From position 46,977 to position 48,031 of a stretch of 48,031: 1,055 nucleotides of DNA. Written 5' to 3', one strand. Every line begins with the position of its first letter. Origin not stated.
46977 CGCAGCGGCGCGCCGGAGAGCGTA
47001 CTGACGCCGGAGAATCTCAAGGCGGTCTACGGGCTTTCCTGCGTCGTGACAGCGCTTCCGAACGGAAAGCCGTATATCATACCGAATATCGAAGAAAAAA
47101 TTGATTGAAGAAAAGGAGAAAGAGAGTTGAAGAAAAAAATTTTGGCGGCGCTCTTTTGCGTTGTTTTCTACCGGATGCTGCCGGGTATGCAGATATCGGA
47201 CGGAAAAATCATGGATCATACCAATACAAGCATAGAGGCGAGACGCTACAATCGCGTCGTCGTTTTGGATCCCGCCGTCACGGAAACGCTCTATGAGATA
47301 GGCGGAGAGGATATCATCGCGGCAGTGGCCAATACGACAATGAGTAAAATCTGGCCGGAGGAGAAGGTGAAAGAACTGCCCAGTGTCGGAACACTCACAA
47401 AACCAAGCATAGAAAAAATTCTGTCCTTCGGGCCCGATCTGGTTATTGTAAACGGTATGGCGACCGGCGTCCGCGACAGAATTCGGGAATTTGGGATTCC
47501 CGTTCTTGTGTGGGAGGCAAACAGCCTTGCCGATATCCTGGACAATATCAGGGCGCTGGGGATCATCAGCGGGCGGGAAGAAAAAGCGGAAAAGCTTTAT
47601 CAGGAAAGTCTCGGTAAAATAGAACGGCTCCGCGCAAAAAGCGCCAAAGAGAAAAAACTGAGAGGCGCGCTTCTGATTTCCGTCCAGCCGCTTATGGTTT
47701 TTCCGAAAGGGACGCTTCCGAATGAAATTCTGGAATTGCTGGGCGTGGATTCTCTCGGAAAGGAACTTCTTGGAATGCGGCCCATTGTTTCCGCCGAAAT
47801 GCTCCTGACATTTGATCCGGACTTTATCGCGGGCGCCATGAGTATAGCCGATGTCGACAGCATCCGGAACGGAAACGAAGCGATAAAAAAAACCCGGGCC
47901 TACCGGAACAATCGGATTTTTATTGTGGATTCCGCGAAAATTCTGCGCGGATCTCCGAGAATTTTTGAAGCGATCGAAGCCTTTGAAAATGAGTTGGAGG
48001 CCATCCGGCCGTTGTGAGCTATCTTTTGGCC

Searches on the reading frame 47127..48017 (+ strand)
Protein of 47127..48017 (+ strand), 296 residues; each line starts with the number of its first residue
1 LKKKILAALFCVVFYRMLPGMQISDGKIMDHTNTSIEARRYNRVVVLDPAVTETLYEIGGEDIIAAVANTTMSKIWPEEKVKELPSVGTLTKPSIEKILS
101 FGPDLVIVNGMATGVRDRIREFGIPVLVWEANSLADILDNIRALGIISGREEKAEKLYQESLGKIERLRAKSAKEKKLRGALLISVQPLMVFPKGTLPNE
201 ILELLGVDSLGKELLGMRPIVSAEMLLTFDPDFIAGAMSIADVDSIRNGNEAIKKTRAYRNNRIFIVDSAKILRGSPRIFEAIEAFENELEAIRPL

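Call 5: search_protein_families(library=pfam, proteins=[window:47127-48017:+], max_evalue=0.1)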
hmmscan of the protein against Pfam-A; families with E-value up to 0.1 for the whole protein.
window:47127-48017:+ (296 aa): 1 family
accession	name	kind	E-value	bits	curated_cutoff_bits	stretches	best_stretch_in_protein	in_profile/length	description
PF01497.23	Peripla_BP_2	-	3.6e-30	105.5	27.5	1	44-269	1-233/235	Periplasmic binding protein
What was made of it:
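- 47127..48017 (+): hmuT (periplasmic binding protein), intact. The contig ends 14 nt after its stop codon. Pfam Peripla_BP_2 (call 5).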

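Call 6: search_protein_families(library=ncbifam, proteins=[window:47127-48017:+], max_evalue=0.1)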
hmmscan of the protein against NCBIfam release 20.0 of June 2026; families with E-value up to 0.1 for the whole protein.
window:47127-48017:+ (296 aa): 8 families
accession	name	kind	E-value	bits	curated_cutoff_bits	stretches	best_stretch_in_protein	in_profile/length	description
TIGR04281.1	peripla_PGF_1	equivalog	4.9e-24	85.1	325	1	30-290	9-264/330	PGF-CTERM-anchored ABC transporter substrate-binding protein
NF002894.0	PRK03379.1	equivalog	8.3e-20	71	234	1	38-290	20-262/266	vitamin B12 ABC transporter substrate-binding protein BtuF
TIGR03659.1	IsdE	equivalog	6.8e-13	48.5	298.65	1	3-186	1-179/292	heme ABC transporter substrate-binding protein IsdE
NF008501.1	PRK11411.1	subfamily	6.5e-09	35.1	320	1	21-269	19-271/303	Fe(3+) dicitrate ABC transporter substrate-binding protein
NF038402.1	TroA_like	subfamily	1.3e-08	34.7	30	1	43-234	1-183/219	helical backbone metal receptor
NF047879.1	catechol_SstD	exception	2.2e-07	30.2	450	1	39-269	69-318/343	ferrated catecholamine ABC transporter substrate-binding lipoprotein SstD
NF010649.0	PRK14048.1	equivalog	3e-06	26.6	374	1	80-194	97-226/374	ferrichrome/ferrioxamine B periplasmic transporter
TIGR03868.1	F420-O_ABCperi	hypoth_equivalog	0.0042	16.3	392.4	1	41-268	17-263/287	putative F420-0 ABC transporter substrate-binding protein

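Call 26: find_encoding_contigs(protein=window:47127-48017:+, flank=8000, max_places=10)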
Protein window:47127-48017:+ (296 aa): 1 contig read that carries it; 1 place shown.
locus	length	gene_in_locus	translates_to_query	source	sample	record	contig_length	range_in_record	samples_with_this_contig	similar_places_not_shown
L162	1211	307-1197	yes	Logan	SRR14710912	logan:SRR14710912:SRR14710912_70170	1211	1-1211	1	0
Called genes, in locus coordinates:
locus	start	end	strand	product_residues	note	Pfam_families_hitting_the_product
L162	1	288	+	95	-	?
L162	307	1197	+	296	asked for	PF01497:Peripla_BP_2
